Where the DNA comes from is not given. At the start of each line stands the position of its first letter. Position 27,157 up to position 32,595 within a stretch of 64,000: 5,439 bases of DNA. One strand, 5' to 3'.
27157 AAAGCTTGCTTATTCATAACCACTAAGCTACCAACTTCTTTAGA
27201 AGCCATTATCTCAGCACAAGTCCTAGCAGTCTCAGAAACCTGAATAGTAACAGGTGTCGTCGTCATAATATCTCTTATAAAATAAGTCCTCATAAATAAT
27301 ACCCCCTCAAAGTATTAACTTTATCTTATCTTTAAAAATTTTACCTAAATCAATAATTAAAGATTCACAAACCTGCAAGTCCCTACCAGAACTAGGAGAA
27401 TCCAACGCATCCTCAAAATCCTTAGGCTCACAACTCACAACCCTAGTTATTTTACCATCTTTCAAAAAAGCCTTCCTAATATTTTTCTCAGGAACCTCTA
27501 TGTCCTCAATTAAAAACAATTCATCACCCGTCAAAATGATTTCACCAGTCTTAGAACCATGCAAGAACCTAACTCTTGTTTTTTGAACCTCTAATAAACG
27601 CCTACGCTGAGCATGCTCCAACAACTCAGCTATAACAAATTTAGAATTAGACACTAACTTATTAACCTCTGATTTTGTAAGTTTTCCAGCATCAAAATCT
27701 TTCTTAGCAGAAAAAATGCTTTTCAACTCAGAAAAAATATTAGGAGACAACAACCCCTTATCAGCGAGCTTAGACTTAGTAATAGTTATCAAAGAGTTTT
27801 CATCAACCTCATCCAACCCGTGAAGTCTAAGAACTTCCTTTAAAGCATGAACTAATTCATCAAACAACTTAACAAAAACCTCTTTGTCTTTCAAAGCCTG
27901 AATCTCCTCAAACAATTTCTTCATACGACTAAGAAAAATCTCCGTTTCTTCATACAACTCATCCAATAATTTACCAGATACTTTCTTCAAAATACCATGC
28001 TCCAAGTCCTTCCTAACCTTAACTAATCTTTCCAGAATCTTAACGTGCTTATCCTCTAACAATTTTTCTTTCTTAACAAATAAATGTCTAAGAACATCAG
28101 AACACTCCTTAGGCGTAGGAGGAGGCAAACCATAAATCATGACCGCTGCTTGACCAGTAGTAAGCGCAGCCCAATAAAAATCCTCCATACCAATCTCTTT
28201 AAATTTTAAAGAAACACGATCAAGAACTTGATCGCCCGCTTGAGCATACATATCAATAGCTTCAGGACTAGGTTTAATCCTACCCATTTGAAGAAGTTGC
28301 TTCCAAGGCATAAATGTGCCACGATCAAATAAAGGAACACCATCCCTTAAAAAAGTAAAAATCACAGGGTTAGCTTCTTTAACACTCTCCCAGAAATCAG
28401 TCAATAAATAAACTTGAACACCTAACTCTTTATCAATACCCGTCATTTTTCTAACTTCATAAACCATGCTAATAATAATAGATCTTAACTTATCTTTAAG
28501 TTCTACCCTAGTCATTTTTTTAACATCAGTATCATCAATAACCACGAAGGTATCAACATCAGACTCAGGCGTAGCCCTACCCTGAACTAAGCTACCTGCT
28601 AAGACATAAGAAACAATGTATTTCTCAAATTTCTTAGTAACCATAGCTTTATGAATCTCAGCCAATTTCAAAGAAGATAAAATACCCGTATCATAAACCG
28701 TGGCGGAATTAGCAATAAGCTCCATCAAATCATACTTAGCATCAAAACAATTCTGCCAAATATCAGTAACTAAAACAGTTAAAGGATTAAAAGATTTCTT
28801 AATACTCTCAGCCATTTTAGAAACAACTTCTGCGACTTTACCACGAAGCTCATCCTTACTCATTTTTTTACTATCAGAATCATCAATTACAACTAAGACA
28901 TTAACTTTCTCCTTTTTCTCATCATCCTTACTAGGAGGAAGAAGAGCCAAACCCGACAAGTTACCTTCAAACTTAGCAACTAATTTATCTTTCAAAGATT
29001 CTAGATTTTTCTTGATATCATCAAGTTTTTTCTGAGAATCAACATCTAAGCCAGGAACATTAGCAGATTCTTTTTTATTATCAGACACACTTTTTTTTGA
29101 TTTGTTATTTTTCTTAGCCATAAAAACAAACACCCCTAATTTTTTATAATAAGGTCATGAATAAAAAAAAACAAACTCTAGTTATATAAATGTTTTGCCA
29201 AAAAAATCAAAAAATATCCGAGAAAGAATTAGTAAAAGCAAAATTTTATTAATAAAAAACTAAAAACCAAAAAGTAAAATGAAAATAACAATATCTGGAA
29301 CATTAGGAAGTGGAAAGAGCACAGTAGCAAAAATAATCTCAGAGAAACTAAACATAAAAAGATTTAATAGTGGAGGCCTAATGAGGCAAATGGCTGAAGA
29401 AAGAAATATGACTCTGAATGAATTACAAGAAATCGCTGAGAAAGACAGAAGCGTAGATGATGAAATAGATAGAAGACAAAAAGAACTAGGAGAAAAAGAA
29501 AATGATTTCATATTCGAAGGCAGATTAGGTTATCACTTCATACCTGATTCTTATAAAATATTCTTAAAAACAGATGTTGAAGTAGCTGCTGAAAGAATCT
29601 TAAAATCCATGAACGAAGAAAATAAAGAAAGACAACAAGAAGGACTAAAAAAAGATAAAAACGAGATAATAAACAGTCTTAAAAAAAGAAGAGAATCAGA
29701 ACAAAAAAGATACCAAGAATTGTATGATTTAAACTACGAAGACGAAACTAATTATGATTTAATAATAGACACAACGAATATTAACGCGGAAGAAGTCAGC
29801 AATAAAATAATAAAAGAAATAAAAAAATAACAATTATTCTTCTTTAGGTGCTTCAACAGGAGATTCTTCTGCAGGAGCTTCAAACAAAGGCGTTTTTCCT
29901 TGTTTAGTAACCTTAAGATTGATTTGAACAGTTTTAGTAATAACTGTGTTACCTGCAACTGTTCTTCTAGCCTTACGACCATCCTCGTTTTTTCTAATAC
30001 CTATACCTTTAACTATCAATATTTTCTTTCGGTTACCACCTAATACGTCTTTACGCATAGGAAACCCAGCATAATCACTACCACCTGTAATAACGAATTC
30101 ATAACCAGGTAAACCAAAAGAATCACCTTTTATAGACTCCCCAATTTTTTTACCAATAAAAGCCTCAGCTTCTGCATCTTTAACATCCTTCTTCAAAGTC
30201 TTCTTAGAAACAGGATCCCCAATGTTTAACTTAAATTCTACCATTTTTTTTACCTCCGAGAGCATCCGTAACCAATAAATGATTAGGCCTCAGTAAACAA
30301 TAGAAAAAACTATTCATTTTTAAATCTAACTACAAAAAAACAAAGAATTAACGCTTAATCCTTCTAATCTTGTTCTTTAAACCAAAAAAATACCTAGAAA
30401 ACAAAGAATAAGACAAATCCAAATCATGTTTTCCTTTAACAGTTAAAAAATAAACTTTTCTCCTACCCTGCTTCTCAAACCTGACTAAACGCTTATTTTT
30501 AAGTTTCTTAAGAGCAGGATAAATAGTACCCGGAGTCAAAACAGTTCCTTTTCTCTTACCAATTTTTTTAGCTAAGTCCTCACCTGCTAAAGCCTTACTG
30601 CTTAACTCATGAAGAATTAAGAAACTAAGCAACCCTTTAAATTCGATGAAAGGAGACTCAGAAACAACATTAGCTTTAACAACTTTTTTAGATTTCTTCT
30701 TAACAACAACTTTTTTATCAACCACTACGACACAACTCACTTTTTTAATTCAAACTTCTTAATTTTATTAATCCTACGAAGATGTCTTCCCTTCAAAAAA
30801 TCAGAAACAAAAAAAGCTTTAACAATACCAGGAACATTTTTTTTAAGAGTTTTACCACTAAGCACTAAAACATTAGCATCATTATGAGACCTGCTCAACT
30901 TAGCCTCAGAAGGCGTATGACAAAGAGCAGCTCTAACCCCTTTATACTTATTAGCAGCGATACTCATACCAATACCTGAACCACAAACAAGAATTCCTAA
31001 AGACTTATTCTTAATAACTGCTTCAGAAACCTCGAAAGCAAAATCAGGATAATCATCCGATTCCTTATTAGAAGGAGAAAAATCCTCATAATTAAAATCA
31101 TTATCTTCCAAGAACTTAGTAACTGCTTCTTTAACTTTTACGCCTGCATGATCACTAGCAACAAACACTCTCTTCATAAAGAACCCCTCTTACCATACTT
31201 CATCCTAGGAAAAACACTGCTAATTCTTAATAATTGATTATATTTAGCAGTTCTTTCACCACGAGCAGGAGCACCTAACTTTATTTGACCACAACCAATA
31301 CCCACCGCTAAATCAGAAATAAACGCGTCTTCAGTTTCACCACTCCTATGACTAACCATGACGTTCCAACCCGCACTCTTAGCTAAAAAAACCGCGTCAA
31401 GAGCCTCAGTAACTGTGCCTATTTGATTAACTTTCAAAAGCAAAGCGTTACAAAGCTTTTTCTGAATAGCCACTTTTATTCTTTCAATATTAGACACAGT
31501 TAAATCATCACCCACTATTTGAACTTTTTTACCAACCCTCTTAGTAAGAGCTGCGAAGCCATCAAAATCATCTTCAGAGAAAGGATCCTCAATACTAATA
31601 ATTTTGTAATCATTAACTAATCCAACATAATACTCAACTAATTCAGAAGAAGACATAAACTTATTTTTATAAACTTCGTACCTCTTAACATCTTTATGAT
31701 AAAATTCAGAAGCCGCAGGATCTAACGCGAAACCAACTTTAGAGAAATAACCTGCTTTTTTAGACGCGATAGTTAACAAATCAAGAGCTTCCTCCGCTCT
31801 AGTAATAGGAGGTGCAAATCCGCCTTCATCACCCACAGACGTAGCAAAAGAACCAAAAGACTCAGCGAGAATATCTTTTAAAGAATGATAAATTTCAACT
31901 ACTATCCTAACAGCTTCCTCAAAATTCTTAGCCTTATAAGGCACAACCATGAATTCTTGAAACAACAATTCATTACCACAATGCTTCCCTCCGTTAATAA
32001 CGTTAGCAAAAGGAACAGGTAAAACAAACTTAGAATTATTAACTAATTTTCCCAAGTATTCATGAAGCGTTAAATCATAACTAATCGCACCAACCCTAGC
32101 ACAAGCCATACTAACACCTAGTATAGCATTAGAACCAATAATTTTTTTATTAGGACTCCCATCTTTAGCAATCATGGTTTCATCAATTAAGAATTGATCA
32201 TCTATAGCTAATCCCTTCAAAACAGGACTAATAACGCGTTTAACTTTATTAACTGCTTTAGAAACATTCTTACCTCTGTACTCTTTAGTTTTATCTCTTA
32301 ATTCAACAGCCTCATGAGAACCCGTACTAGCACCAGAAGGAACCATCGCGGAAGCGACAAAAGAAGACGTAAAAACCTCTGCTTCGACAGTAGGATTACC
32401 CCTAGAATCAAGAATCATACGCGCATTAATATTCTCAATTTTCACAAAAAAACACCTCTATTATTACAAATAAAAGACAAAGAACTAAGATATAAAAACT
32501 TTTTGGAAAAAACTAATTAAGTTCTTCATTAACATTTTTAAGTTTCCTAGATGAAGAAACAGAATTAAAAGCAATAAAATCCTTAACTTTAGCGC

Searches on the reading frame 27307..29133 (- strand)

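Call 25: search_protein_families(library=pfam, proteins=[window:27307-29133:-], max_evalue=0.001)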
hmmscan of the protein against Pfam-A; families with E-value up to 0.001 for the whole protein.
window:27307-29133:- (608 aa): 3 families
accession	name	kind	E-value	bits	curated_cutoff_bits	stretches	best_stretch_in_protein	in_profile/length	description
PF01909.29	NTP_transf_2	-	7e-06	26.8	21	1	170-218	13-63/93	Nucleotidyltransferase domain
PF18765.7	Polbeta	-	1.6e-05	25.4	26.9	1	168-222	6-61/93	Polymerase beta, Nucleotidyltransferase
PF20879.2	SidM_N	-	0.00033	20.5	27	1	156-210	36-97/285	SidM, N-terminal domain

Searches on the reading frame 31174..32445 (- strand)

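Call 25: search_protein_families(library=pfam, proteins=[window:31174-32445:-], max_evalue=0.001)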
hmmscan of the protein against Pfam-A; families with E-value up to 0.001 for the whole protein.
window:31174-32445:- (423 aa): 4 families
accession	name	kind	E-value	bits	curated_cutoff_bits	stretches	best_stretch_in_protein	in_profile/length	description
PF00113.28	Enolase_C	-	3e-118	394.9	21.5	1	140-409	2-278/296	Enolase, C-terminal TIM barrel domain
PF03952.21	Enolase_N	-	3.7e-47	160.2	35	1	3-131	1-131/131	Enolase, N-terminal domain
PF13378.12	MR_MLE_C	-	3.7e-08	33.8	29.4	1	277-366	67-154/219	Enolase C-terminal domain-like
PF07476.17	MAAL_C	-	0.00071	19.3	27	0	300-374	129-205/249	Methylaspartate ammonia-lyase C-terminus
